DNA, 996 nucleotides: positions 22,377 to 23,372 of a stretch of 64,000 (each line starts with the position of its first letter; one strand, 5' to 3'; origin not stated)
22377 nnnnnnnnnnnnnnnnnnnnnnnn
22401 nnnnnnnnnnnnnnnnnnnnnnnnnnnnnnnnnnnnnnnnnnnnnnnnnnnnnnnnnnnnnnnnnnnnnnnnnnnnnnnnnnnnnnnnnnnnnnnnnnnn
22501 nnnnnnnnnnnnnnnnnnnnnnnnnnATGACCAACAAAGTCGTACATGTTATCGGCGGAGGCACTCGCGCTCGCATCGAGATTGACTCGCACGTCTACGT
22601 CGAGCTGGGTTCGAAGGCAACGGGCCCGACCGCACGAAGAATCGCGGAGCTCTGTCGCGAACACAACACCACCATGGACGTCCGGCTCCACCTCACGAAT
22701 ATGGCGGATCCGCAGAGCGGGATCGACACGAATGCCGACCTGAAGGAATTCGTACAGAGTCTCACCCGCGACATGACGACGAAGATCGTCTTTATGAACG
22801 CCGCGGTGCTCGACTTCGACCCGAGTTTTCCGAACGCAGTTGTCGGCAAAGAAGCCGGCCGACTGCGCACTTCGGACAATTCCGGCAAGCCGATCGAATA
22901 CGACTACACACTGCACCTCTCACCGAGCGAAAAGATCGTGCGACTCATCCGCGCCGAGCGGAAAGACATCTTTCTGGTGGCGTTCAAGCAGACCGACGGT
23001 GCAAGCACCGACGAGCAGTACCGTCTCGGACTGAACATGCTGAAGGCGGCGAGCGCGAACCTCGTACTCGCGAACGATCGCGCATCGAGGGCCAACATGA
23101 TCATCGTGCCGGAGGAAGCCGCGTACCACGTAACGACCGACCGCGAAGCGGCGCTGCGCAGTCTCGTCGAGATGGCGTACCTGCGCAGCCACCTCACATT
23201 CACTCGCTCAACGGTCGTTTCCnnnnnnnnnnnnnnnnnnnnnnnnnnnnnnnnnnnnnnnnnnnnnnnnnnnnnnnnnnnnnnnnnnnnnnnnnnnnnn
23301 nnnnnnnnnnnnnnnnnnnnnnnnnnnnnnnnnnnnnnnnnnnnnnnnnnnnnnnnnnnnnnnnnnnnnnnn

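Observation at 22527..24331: Unusual fusion of a CoaB (phosphopantothenoylcysteine synthetase)-like domain to a class II aldolase-like domain, followed by a MaoC dehydratase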

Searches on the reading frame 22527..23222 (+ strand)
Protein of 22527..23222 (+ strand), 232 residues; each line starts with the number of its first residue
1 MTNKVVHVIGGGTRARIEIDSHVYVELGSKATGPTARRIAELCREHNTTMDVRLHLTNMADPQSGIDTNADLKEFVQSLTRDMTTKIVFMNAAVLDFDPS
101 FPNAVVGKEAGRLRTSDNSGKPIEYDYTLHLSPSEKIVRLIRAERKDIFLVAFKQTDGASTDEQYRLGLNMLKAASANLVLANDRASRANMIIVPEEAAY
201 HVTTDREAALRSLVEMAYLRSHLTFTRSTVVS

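Call 39: search_dna_similar(query=window:22527-23222:+, collection=phages, mode=protein, max_evalue=0.001, max_rows=30)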
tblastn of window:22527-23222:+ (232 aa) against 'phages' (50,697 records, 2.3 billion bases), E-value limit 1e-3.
Records with a match: 40; places in all: 40; records where one place covers at least 80% of the query: 40.
Best place of each record, by identity: <60% 40.
By first word of the organism name: Pseudomonas 28; Caulobacter 9; Bertelyvirus 2; uncultured 1.
By host as written in the record: Pseudomonas syringae pv. actinidiae 16; Caulobacter vibrioides CB15 11; - 3; Pseudomonas fluorescens SA1 2; Pseudomonas syringae pv. actinidiae ICMP 18800 2; Pseudomonas syringae pv. actinidiae K7#8 2; Pseudomonas syringae 1; Pseudomonas poae Z9_5 1; and 2 more.
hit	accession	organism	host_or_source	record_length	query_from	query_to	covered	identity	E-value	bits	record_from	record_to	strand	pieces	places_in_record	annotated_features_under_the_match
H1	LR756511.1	uncultured phage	metagenomic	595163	4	232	99%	44.9%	2e-54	193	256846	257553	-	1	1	record has no annotation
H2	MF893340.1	Pseudomonas phage PPSC2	Pseudomonas fluorescens SA1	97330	3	221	94%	36.1%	4e-24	105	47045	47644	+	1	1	hypothetical protein (x2)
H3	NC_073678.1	Pseudomonas phage PPSC2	Pseudomonas fluorescens SA1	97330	3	221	94%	36.1%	4e-24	105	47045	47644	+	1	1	hypothetical protein (x2)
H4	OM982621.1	Pseudomonas phage Astolliot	Pseudomonas syringae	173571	1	217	94%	33.9%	2e-24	106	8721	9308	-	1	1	hypothetical protein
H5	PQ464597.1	Pseudomonas phage Milchi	Pseudomonas poae Z9_5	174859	1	217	94%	33.9%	1e-23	104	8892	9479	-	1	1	hypothetical protein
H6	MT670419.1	Pseudomonas phage phiPsa315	Pseudomonas syringae pv. actinidiae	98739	6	214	90%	32.5%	1e-18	90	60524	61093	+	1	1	hypothetical protein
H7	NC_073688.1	Pseudomonas phage phiPsa315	Pseudomonas syringae pv. actinidiae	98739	6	214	90%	32.5%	1e-18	90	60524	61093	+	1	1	hypothetical protein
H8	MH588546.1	Caulobacter phage CcrBL9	Caulobacter vibrioides CB15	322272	6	223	94%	31.1%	6e-26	110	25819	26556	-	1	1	hypothetical protein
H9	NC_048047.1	Caulobacter phage CcrBL9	Caulobacter vibrioides CB15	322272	6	223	94%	31.1%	6e-26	110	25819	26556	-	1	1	hypothetical protein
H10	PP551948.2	Pseudomonas phage UNO-G1W1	Pseudomonas fluorescens Migula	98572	6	196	82%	35.4%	7e-17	85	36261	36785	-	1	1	hypothetical protein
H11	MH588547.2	Caulobacter phage CcrSC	Caulobacter vibrioides CB15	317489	6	220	93%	30.4%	3e-25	108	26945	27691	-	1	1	hypothetical protein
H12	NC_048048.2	Caulobacter phage CcrSC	Caulobacter vibrioides CB15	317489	6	220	93%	30.4%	3e-25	108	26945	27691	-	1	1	hypothetical protein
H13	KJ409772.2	Pseudomonas phage phiPsa374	Pseudomonas syringae pv. actinidiae ...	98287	1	196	84%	32.1%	9e-18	87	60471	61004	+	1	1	hypothetical protein (x2)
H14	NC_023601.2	Pseudomonas phage phiPsa374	Pseudomonas syringae pv. actinidiae ...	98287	1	196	84%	32.1%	9e-18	87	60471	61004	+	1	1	hypothetical protein (x2)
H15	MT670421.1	Pseudomonas phage phiPsa381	Pseudomonas syringae pv. actinidiae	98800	1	196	84%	32.1%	9e-18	87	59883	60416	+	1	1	hypothetical protein (x2)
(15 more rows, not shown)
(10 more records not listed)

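Call 40: search_protein_representatives(alignment_id=A2)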
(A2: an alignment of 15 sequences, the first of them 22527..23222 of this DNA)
Query: 15 sequences, 227 profile positions. Proteins with E-value up to 0.001 (for the whole library): 1207; up to 1e-10: 413; up to 1e-30: 239. The best 150 are listed.
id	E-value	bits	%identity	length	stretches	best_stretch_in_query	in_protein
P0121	2.2e-94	331.3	-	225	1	2-221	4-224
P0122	1.3e-93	328.8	-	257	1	2-227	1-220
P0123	8.8e-84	296.6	-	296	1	1-226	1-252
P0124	2.9e-82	291.7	-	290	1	3-227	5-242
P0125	4.5e-82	291.0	-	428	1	2-226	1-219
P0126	9.0e-82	290.1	-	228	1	3-216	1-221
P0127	1.5e-80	286.1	-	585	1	3-226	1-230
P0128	1.6e-80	286.0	-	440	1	3-226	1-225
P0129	2.7e-80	285.2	-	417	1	3-227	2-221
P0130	1.7e-78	279.4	-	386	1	1-227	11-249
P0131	6.0e-78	277.6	-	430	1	4-226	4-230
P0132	8.3e-78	277.1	-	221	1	2-218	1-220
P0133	8.5e-78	277.1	-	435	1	6-227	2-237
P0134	2.5e-77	275.5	-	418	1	6-226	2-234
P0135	5.1e-76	271.2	-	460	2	47-226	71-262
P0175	3.6e-62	225.9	-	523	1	3-227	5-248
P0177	1.3e-61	224.1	-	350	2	3-182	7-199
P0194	1.6e-57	210.7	-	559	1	2-226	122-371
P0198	5.3e-57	209.0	-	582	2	3-181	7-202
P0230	2.2e-50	187.4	-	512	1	3-225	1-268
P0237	2.5e-49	183.9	-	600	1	2-226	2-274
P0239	5.4e-49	182.8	-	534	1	6-212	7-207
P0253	1.1e-46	175.3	-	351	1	5-211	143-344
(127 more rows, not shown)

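Call 41: get_annotated_region(hit=H2, flank=5000)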
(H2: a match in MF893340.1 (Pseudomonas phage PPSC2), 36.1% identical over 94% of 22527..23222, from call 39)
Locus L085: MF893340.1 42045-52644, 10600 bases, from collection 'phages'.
description: Pseudomonas phage PPSC2, complete genome.
organism: Pseudomonas phage PPSC2 (NCBI taxid 2041350)
taxonomy: Viruses; Duplodnaviria; Heunggongvirae; Uroviricota; Caudoviricetes; Otagovirus
host: Pseudomonas fluorescens SA1; source: soil; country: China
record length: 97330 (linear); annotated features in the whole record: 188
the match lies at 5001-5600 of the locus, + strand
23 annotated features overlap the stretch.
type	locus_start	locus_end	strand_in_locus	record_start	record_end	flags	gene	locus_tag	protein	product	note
CDS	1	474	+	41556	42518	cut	-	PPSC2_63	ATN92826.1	FAD-dependent thymidylate synthase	orf63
CDS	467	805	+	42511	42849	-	-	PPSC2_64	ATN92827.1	hypothetical protein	orf64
CDS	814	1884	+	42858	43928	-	-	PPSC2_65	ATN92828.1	putative ribonucleotide-diphosphate reductase beta subunit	orf65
CDS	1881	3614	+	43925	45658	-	-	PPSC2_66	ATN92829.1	ribonucleoside-diphosphate reductase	ribonucleoside-diphosphate reductase NrdZ; orf66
CDS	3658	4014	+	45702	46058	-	-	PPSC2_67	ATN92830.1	hypothetical protein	orf67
CDS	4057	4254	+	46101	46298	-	-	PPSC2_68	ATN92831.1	hypothetical protein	orf68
CDS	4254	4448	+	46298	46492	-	-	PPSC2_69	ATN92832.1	hypothetical protein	orf69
CDS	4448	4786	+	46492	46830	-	-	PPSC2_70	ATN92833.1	hypothetical protein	orf70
CDS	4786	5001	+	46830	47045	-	-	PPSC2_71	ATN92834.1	hypothetical protein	orf71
CDS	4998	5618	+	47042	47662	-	-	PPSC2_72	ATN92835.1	hypothetical protein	orf72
CDS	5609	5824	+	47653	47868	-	-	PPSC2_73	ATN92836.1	hypothetical protein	orf73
CDS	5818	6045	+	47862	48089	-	-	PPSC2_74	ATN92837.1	glutaredoxin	orf74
CDS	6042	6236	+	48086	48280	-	-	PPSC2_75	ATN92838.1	hypothetical protein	orf75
CDS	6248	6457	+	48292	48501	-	-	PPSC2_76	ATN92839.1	hypothetical protein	orf76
CDS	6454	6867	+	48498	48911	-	-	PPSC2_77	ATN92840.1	hypothetical protein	orf77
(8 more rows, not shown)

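Call 42: get_annotated_region(hit=H8, flank=5000)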
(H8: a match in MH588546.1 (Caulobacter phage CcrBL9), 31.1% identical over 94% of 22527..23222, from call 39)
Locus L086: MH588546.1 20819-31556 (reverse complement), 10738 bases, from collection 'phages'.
description: Caulobacter phage CcrBL9, complete genome.
organism: Caulobacter phage CcrBL9 (NCBI taxid 2283270)
taxonomy: Viruses; Duplodnaviria; Heunggongvirae; Uroviricota; Caudoviricetes; Dolichocephalovirinae; Bertelyvirus; Bertelyvirus BL9
host: Caulobacter vibrioides CB15; source: -; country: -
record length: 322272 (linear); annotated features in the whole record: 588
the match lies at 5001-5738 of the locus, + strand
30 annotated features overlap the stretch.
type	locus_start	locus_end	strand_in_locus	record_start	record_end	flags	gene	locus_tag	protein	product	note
CDS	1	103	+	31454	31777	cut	-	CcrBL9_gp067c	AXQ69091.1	hypothetical protein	-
CDS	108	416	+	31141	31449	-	-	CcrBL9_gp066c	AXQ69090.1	hypothetical protein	-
CDS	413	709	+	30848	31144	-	-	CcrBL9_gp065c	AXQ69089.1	hypothetical protein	-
CDS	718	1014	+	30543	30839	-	-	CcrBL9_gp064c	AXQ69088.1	hypothetical protein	-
CDS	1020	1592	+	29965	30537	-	-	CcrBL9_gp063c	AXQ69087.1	hypothetical protein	-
CDS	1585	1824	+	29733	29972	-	-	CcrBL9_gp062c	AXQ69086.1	hypothetical protein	-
CDS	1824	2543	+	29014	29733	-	-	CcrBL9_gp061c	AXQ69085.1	hypothetical protein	-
CDS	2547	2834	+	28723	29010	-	-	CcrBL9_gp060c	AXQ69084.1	hypothetical protein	-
CDS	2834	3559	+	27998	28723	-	-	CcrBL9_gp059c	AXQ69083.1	hypothetical protein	-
CDS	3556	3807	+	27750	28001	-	-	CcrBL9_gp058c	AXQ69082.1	hypothetical protein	-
CDS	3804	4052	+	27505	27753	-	-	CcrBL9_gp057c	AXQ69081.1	hypothetical protein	-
CDS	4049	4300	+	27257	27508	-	-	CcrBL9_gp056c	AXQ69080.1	hypothetical protein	-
CDS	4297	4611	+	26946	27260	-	-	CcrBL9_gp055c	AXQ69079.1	hypothetical protein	-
CDS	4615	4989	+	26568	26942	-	-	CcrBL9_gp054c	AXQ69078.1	hypothetical protein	-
CDS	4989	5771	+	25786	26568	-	-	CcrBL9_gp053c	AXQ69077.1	hypothetical protein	-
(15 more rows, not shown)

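Call 43: get_annotated_region(hit=H4, flank=5000)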
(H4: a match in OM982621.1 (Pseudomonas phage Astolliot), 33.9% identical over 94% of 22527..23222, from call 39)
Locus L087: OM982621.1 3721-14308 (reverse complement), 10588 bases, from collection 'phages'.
description: Pseudomonas phage Astolliot, complete genome.
organism: Pseudomonas phage Astolliot (NCBI taxid 2928830)
taxonomy: Viruses; Duplodnaviria; Heunggongvirae; Uroviricota; Caudoviricetes; Otagovirus
host: Pseudomonas syringae; source: lake/soil sample; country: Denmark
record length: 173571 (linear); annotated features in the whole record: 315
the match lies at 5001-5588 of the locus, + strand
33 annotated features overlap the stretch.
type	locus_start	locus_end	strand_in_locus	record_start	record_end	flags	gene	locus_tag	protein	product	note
CDS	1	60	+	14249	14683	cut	-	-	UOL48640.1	hypothetical protein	-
CDS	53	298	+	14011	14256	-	-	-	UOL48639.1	hypothetical protein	-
CDS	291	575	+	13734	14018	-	-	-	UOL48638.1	hypothetical protein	-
CDS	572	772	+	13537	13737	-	-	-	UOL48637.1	hypothetical protein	-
CDS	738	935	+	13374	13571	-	-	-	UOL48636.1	hypothetical protein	-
CDS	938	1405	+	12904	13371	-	-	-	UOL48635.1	hypothetical protein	-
CDS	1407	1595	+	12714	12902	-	-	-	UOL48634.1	hypothetical protein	-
CDS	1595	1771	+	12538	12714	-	-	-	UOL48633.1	hypothetical protein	-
CDS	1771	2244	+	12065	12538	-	-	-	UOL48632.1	hypothetical protein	-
CDS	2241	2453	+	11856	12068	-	-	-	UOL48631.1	hypothetical protein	-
CDS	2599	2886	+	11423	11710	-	-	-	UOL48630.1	hypothetical protein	-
CDS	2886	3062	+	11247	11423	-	-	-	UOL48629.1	hypothetical protein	-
CDS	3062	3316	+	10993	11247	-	-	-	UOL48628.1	hypothetical protein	-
CDS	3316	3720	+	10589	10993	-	-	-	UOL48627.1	hypothetical protein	-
CDS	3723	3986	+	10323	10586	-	-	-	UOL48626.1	hypothetical protein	-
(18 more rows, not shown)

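Call 44: search_protein_families(library=pfam, proteins=[L087:4653-5609:+, L087:5597-6274:+, L086:4989-5771:+, L086:5771-6301:+, L085:4998-5618:+, L086:4615-4989:+, L087:4290-4643:+, L087:6258-6617:+], max_evalue=0.1)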
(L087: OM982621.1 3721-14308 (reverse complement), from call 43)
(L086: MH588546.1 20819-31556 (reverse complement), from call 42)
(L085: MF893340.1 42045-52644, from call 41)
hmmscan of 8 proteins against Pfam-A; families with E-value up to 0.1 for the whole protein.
L087:4653-5609:+ (318 aa): 1 family
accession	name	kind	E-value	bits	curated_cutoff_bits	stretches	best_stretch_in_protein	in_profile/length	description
PF04127.22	DFP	-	9.1e-13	48.9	22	1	119-289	4-174/186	DNA/pantothenate metabolism flavoprotein C-terminal domain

L087:5597-6274:+ (225 aa): 1 family
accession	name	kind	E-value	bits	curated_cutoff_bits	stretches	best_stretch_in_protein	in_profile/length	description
PF01551.29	Peptidase_M23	-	7.4e-06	26.5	28.7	1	24-128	2-94/96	Peptidase family M23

L086:4989-5771:+ (260 aa): 2 families
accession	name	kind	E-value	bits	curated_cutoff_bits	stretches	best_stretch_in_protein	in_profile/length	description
PF04127.22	DFP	-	7.2e-05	23.1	22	1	92-214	67-173/186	DNA/pantothenate metabolism flavoprotein C-terminal domain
PF17902.7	SH3_10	-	0.075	13.6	22.8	0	114-152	16-54/65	SH3 domain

L086:5771-6301:+ (176 aa): 1 family
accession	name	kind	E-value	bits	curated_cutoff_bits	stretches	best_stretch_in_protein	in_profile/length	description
PF07098.16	DUF1360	-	0.023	15.1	21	1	35-63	52-80/102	Protein of unknown function (DUF1360)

L085:4998-5618:+ (206 aa): 2 families
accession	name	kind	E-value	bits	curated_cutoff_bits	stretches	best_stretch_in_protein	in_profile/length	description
PF04127.22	DFP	-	1.7e-12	48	22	1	3-172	5-174/186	DNA/pantothenate metabolism flavoprotein C-terminal domain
PF15926.10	RNF220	-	0.052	13.7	26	1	98-157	186-246/249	E3 ubiquitin-protein ligase RNF220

L086:4615-4989:+ (124 aa): 0 families

L087:4290-4643:+ (117 aa): 0 families

L087:6258-6617:+ (119 aa): 0 families

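Call 46: get_annotated_region(hit=H1, flank=6000)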
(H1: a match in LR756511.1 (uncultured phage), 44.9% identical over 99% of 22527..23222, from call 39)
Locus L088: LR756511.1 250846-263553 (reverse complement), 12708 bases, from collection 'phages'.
description: uncultured phage genome assembly, chromosome: 1.
organism: uncultured phage (NCBI taxid 278008)
taxonomy: Viruses; environmental samples
host: -; source: metagenomic; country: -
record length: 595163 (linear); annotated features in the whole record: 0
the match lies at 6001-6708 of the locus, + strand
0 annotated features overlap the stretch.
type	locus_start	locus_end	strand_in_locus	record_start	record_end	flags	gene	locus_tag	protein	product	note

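Call 48: search_protein_families(library=pfam, proteins=[P0127, P0175, P0194, P0198, P0237, P0239, P0230, P0253, P0177, P0123], max_evalue=0.01)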
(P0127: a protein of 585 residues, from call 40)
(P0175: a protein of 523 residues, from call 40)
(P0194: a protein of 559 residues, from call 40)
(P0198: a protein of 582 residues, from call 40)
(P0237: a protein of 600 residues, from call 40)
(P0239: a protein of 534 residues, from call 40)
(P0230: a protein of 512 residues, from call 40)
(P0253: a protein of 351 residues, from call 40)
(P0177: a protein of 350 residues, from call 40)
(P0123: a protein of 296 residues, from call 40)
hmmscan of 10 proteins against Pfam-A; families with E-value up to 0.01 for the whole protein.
P0127 (585 aa): 1 family
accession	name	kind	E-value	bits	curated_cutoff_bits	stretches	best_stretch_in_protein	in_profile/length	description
PF04127.22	DFP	-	3.1e-08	34.1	22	1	69-187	67-172/186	DNA/pantothenate metabolism flavoprotein C-terminal domain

P0175 (523 aa): 1 family
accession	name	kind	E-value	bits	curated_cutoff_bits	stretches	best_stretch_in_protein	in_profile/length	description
PF04127.22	DFP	-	5.3e-06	26.8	22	0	6-106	4-103/186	DNA/pantothenate metabolism flavoprotein C-terminal domain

P0194 (559 aa): 2 families
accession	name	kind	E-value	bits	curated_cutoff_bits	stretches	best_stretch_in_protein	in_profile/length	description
PF04127.22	DFP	-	8.3e-08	32.7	22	1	202-328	60-172/186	DNA/pantothenate metabolism flavoprotein C-terminal domain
PF00596.27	Aldolase_II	-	0.00028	21.3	22.2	1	404-481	16-93/183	Class II Aldolase and Adducin N-terminal domain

P0198 (582 aa): 0 families

P0237 (600 aa): 1 family
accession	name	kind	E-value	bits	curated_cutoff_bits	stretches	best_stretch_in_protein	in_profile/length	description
PF04127.22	DFP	-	1.4e-09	38.5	22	1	2-129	2-104/186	DNA/pantothenate metabolism flavoprotein C-terminal domain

P0239 (534 aa): 5 families
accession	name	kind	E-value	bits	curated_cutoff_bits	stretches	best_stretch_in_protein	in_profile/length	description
PF22698.1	Semialdhyde_dhC_1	-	5.4e-22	78.8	27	1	340-484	1-145/165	Semialdehyde dehydrogenase, dimerisation domain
PF04127.22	DFP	-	7.3e-09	36.1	22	1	53-184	57-178/186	DNA/pantothenate metabolism flavoprotein C-terminal domain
PF01118.30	Semialdhyde_dh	-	1.6e-08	35.5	26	1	267-325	59-117/121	Semialdehyde dehydrogenase, NAD binding domain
PF02879.22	PGM_PMM_II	-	0.00025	22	29.3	0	143-187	58-103/103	Phosphoglucomutase/phosphomannomutase, alpha/beta/alpha domain II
PF08901.16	DUF1847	-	0.0023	18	25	1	31-98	68-137/157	Protein of unknown function (DUF1847)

P0230 (512 aa): 1 family
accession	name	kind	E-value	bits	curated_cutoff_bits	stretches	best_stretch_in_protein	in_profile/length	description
PF04127.22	DFP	-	5.4e-06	26.8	22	1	91-223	66-174/186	DNA/pantothenate metabolism flavoprotein C-terminal domain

P0253 (351 aa): 1 family
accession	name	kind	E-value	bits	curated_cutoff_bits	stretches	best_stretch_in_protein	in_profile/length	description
PF04127.22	DFP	-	9.3e-09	35.8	22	1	149-313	11-173/186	DNA/pantothenate metabolism flavoprotein C-terminal domain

P0177 (350 aa): 1 family
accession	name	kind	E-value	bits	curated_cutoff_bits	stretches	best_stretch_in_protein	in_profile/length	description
PF04127.22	DFP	-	1.6e-05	25.2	22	1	134-200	109-172/186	DNA/pantothenate metabolism flavoprotein C-terminal domain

P0123 (296 aa): 1 family
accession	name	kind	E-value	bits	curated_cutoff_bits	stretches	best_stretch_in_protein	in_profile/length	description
PF04127.22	DFP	-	0.00098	19.4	22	0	144-211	110-174/186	DNA/pantothenate metabolism flavoprotein C-terminal domain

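Call 51: find_related_loci(query=A2, collection=viral_contigs, flank=6000)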
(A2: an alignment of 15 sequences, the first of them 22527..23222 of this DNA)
Query A2 (232 aa) in viral_contigs; peptide patterns used: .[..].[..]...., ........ (x = any residue, [..] = any of these).
208 stretches matched a pattern; 48 encode a relative of the query (tblastn E <= 1e-3); 48 distinct loci.
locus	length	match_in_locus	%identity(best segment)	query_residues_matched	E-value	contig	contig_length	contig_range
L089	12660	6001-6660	52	4-232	2e-67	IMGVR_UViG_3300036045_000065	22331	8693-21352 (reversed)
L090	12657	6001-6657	48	1-231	2e-65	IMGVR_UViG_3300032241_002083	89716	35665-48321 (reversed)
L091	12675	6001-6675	49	1-232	1e-63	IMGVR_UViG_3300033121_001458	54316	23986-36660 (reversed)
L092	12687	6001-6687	48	2-231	8e-63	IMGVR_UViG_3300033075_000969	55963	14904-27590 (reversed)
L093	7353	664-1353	50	1-231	1e-62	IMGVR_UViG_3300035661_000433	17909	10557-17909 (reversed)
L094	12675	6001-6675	51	1-232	2e-62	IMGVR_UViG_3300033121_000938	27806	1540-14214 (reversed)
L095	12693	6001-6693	48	4-232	2e-61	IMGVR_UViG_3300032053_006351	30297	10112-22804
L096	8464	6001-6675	50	1-232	1e-61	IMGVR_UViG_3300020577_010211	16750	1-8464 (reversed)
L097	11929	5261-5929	51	3-232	3e-61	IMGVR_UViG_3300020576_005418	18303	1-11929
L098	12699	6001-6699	47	4-232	7e-61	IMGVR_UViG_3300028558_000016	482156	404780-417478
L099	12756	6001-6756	47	3-232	8e-61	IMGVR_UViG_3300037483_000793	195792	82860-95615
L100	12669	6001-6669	50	3-232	3e-60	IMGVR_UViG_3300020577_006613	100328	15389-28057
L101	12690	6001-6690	48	1-231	2e-60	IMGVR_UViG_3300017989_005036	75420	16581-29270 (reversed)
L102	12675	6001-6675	46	1-232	5e-60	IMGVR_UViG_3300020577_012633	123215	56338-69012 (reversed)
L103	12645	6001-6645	48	3-231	1e-59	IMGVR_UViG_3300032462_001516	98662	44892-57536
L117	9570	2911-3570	46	3-232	4e-54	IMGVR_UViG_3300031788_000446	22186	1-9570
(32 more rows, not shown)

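Call 54: search_protein_families(library=pfam, proteins=[L088:4878-5486:+, L088:5549-6001:+, L088:3987-4598:+], max_evalue=0.01)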
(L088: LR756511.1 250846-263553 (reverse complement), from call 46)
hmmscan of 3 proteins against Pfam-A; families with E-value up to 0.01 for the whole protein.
L088:4878-5486:+ (202 aa): 1 family
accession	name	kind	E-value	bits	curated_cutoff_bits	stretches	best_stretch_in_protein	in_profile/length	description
PF01551.29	Peptidase_M23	-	1.4e-07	32.1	28.7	1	79-172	1-90/96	Peptidase family M23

L088:5549-6001:+ (150 aa): 1 family
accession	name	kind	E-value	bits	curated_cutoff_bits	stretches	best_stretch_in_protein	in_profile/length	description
PF15891.11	Nuc_deoxyri_tr2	-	2.9e-15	56.9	30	1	15-110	2-98/105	Nucleoside 2-deoxyribosyltransferase like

L088:3987-4598:+ (203 aa): 2 families
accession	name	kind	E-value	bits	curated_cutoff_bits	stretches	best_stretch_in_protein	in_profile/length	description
PF13578.12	Methyltransf_24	-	1.7e-12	48.6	26.3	1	62-157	2-105/105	Methyltransferase domain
PF05711.17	TylF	-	0.0071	16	23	0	98-159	171-231/264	Macrocin-O-methyltransferase (TylF)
